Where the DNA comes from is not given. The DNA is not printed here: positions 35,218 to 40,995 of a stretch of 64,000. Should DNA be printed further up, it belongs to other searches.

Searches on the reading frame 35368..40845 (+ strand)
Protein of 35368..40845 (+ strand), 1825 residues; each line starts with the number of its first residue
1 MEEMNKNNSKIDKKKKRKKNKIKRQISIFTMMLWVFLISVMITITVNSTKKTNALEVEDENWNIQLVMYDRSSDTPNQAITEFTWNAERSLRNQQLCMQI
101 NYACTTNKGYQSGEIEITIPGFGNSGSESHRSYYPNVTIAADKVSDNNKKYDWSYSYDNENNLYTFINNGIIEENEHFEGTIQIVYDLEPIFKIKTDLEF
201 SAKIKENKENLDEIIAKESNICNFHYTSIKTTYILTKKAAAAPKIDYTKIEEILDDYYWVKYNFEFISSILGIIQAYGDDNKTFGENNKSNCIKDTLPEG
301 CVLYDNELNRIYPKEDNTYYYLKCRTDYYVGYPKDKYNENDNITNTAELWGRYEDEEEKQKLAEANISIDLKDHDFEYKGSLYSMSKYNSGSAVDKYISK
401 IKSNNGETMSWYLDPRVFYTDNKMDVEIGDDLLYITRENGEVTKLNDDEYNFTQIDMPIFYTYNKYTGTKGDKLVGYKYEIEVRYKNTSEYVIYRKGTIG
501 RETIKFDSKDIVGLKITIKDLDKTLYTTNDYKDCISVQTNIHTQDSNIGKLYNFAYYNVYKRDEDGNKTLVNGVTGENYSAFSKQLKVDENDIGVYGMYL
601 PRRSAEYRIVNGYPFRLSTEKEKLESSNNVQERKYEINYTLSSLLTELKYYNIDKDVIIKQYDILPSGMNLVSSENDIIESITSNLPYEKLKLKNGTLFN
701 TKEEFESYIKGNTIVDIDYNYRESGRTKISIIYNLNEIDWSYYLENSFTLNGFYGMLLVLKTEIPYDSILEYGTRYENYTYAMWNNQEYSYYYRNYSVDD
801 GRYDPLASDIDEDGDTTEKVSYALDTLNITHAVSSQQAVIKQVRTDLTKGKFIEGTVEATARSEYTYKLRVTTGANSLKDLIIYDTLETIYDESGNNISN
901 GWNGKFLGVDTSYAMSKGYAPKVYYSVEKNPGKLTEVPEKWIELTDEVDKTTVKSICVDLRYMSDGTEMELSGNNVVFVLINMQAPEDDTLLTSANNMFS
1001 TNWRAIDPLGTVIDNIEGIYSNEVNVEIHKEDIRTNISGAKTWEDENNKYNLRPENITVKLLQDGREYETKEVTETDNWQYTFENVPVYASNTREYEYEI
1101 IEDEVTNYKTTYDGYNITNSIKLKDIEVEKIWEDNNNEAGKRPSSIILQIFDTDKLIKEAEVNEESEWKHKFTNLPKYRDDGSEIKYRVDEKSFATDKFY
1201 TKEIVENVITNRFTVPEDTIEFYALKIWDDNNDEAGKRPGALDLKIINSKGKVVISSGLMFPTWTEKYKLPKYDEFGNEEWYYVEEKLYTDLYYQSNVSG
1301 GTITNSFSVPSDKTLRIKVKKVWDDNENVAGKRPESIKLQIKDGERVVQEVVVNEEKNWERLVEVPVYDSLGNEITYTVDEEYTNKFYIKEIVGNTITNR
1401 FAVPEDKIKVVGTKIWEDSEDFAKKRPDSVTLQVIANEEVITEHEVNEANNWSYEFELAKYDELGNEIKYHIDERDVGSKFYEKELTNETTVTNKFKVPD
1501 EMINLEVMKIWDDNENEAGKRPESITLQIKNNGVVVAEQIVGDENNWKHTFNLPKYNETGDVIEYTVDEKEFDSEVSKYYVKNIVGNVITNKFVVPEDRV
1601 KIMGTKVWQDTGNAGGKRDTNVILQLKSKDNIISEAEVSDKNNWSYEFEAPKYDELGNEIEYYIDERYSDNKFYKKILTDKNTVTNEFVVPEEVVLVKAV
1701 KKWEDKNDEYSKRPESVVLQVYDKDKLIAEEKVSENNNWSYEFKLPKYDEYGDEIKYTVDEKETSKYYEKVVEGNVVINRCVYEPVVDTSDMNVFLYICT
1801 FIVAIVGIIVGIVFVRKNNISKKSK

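Call 9: search_protein_families(library=pfam, proteins=[window:35368-40845:+], max_evalue=0.001)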
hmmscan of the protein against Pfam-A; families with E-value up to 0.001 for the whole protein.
window:35368-40845:+ (1825 aa): 1 family
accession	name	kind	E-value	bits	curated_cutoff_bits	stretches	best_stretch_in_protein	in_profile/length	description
PF05738.19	Cna_B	-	2.6e-123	403.2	22.3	8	1037-1120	1-87/87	Cna protein B-type domain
